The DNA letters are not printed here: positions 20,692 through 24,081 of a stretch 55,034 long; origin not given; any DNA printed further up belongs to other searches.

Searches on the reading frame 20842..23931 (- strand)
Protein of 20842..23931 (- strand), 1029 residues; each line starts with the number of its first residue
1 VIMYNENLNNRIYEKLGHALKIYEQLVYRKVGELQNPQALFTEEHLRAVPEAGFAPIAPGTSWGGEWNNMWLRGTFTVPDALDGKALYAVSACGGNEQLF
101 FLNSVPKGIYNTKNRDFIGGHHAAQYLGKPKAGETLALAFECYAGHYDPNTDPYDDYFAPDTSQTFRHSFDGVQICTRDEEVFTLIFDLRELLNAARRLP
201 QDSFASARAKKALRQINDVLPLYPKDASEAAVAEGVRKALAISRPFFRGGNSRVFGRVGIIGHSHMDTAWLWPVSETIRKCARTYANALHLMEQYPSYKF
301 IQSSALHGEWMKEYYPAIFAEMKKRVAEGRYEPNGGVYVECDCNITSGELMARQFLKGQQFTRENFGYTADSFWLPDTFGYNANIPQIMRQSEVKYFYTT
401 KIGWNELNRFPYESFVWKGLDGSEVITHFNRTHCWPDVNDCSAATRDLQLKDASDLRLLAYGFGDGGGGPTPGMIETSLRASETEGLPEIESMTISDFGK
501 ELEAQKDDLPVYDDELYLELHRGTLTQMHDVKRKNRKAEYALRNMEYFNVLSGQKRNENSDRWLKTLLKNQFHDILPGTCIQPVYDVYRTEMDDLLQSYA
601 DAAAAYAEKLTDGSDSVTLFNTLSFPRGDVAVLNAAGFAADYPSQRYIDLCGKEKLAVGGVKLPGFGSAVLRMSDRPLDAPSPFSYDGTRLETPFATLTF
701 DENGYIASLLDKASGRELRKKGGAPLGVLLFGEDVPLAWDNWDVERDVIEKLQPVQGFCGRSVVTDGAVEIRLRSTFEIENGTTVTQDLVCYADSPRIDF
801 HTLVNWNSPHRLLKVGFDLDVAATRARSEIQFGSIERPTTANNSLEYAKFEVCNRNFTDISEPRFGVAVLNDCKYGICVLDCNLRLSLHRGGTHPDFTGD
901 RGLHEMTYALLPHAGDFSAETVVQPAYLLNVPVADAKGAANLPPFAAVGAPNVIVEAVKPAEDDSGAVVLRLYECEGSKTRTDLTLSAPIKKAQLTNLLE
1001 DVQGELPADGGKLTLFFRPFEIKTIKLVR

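Call 7: search_protein_families(library=pfam, proteins=[window:20842-23931:-])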
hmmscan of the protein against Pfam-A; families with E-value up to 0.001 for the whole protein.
window:20842-23931:- (1029 aa): 4 families
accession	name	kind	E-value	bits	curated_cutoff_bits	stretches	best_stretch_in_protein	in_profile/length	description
PF01074.27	Glyco_hydro_38N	-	1.2e-76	258.1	25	1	258-512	2-269/270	Glycosyl hydrolases family 38 N-terminal domain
PF07748.19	Glyco_hydro_38C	-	5.2e-47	161.2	25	1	691-897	1-205/206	Glycosyl hydrolases family 38 C-terminal domain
PF09261.16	Alpha-mann_mid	-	1.3e-18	67.3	31.1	1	519-609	1-95/96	Alpha mannosidase middle domain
PF17677.7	Glyco_hydro38C2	-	3.5e-18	65.9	22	1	952-1025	1-72/72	Glycosyl hydrolases family 38 C-terminal beta sandwich domain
